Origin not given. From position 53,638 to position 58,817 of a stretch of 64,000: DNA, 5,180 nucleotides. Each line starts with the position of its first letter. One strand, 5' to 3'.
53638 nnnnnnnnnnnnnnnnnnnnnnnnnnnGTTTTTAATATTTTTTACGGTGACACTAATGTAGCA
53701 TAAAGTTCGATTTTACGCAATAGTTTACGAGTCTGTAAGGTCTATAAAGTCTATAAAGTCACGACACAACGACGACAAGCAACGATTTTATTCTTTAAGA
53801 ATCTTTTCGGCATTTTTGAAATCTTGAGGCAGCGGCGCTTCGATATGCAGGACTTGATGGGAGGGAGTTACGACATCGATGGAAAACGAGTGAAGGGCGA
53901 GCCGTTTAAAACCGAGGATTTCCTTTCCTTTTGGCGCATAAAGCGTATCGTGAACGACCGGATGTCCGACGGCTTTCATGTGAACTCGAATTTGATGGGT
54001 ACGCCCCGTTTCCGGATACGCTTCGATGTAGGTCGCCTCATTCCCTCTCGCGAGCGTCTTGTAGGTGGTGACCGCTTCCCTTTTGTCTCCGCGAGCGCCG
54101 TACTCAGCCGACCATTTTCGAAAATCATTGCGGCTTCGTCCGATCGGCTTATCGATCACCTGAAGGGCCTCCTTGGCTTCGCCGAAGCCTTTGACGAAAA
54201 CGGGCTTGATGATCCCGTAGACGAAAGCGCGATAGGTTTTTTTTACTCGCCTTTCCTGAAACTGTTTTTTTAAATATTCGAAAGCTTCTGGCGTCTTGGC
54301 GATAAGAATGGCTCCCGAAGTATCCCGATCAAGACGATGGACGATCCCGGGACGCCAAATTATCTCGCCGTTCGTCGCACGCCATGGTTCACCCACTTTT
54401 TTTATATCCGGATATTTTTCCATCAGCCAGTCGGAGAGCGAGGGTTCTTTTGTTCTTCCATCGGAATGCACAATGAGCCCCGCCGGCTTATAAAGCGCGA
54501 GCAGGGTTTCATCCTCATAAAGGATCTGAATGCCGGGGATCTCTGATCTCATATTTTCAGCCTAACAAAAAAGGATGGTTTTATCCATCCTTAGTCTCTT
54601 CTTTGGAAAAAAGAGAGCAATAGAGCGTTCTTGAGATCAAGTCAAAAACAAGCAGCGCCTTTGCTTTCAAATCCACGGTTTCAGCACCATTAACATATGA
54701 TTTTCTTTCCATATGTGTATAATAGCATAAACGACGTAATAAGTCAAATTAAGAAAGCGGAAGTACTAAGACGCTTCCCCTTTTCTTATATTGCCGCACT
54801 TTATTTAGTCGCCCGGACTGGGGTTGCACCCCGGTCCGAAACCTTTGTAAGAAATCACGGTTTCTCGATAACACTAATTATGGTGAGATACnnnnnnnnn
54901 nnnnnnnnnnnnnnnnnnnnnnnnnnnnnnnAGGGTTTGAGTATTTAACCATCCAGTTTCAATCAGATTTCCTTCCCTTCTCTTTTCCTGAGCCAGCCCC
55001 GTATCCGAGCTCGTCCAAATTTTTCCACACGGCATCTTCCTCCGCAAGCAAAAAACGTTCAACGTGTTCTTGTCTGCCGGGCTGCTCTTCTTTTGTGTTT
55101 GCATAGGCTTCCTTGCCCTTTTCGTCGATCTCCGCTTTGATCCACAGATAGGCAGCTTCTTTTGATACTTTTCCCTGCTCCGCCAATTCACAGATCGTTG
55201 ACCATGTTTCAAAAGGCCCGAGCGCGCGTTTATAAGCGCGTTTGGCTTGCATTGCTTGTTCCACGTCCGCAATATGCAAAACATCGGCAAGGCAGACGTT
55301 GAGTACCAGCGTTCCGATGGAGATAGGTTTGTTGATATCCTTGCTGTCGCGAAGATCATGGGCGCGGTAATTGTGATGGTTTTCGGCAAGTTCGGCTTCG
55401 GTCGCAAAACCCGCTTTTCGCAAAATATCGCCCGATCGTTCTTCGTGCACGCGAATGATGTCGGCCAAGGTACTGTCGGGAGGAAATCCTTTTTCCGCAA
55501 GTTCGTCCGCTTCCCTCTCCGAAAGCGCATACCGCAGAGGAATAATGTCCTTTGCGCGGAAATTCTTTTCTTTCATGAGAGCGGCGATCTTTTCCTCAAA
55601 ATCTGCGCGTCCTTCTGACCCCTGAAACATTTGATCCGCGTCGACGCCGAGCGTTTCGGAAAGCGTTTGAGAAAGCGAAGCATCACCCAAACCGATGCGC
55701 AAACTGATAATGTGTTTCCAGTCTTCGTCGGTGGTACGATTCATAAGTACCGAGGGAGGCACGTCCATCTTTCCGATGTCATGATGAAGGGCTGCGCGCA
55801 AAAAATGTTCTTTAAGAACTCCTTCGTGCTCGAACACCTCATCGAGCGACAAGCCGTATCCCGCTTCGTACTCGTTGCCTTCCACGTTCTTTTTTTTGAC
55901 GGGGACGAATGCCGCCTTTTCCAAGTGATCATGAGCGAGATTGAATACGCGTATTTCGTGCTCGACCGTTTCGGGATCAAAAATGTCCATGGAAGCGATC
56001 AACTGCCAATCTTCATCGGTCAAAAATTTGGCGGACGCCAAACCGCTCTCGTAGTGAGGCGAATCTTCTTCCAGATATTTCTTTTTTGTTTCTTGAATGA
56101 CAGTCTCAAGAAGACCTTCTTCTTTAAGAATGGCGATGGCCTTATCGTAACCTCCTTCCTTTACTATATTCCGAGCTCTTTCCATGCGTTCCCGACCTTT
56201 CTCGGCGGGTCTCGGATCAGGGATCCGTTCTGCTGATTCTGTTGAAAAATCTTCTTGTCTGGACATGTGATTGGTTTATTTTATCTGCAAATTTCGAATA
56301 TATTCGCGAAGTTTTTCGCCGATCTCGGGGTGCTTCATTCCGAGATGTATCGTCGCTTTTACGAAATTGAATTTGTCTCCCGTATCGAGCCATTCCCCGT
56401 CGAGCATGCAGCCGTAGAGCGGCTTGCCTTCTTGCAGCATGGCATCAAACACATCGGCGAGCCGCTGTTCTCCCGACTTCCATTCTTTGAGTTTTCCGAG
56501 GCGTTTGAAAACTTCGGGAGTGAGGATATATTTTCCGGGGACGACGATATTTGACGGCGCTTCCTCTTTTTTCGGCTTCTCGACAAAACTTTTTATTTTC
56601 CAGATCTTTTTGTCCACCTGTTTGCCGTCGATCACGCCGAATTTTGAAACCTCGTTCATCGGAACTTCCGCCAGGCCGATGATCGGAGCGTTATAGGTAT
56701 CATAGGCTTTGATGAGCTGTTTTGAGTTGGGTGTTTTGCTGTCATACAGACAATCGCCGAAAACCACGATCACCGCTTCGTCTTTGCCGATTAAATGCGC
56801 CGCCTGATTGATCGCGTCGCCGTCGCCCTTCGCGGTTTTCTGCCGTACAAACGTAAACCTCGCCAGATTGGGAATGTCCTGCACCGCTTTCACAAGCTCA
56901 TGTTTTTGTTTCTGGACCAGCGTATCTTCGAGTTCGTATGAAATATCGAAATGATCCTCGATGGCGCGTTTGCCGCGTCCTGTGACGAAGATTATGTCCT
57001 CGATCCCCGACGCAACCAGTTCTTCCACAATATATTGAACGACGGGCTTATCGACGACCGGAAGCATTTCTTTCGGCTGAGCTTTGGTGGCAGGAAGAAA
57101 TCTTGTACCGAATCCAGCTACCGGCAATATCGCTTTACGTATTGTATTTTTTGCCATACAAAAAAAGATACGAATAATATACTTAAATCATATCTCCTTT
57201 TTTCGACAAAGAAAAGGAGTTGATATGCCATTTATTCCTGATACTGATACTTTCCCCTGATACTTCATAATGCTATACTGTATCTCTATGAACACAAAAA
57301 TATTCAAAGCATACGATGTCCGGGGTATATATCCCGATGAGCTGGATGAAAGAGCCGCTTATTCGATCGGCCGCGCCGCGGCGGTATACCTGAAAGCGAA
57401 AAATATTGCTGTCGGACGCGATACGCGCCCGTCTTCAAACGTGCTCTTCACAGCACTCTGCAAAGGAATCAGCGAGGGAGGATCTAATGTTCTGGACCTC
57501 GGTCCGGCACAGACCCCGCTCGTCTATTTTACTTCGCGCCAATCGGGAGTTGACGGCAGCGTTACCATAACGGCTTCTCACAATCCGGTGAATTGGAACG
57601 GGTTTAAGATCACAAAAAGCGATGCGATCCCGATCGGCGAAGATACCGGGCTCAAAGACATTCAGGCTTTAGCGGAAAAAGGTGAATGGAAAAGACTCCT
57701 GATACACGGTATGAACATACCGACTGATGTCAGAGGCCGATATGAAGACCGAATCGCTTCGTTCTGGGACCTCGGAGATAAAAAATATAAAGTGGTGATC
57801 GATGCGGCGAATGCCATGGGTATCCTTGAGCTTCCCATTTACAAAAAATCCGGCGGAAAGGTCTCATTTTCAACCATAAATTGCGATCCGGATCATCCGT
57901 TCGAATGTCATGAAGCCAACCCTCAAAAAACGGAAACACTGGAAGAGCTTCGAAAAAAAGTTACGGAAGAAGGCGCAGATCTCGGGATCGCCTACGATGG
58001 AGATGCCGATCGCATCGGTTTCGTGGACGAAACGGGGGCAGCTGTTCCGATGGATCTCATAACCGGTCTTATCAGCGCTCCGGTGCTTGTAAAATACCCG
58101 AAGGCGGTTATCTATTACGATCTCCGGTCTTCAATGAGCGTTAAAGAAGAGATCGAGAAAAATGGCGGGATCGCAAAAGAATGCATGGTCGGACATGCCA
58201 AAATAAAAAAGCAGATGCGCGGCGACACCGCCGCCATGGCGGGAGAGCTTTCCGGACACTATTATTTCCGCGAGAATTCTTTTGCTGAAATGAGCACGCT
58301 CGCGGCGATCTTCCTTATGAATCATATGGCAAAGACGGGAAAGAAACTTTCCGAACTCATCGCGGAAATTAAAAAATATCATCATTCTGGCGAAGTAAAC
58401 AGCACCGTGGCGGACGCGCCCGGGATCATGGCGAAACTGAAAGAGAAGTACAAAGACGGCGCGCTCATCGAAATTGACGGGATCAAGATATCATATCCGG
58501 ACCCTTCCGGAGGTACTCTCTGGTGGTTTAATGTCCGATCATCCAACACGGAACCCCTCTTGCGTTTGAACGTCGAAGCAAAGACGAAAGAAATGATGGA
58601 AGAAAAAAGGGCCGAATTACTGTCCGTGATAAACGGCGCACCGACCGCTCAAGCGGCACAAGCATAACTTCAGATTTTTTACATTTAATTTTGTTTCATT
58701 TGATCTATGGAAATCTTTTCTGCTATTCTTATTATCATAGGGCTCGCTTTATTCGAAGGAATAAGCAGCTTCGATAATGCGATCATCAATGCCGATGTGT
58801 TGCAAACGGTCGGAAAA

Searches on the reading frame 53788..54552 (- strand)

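Call 89: search_protein_families(library=pfam, proteins=[window:53788-54552:-], max_evalue=0.00001)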
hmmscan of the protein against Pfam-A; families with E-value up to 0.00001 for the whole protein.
window:53788-54552:- (254 aa): 1 family
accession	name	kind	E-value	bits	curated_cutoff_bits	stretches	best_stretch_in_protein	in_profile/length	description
PF00849.27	PseudoU_synth_2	-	1.4e-30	106.9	26.8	1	17-193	2-151/152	RNA pseudouridylate synthase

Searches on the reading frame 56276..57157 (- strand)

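Call 89: search_protein_families(library=pfam, proteins=[window:56276-57157:-], max_evalue=0.00001)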
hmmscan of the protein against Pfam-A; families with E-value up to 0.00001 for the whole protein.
window:56276-57157:- (293 aa): 1 family
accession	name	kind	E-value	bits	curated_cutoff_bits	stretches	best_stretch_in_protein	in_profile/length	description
PF00483.29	NTP_transferase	-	2.9e-40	138.8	21.2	1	9-269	2-239/245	Nucleotidyl transferase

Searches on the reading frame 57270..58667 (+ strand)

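Call 89: search_protein_families(library=pfam, proteins=[window:57270-58667:+], max_evalue=0.00001)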
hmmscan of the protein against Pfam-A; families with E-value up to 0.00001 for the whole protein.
window:57270-58667:+ (465 aa): 4 families
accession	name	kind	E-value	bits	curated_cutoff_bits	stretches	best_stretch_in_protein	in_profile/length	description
PF02878.22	PGM_PMM_I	-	2.4e-32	112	22.5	1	10-140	2-136/138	Phosphoglucomutase/phosphomannomutase, alpha/beta/alpha domain I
PF02879.22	PGM_PMM_II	-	1.2e-16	61.6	29.3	1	158-256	3-103/103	Phosphoglucomutase/phosphomannomutase, alpha/beta/alpha domain II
PF02880.22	PGM_PMM_III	-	1.3e-15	58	20.7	1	277-370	21-115/115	Phosphoglucomutase/phosphomannomutase, alpha/beta/alpha domain III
PF00408.26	PGM_PMM_IV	-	6.1e-09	36.3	23.1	1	375-450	1-65/68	Phosphoglucomutase/phosphomannomutase, C-terminal domain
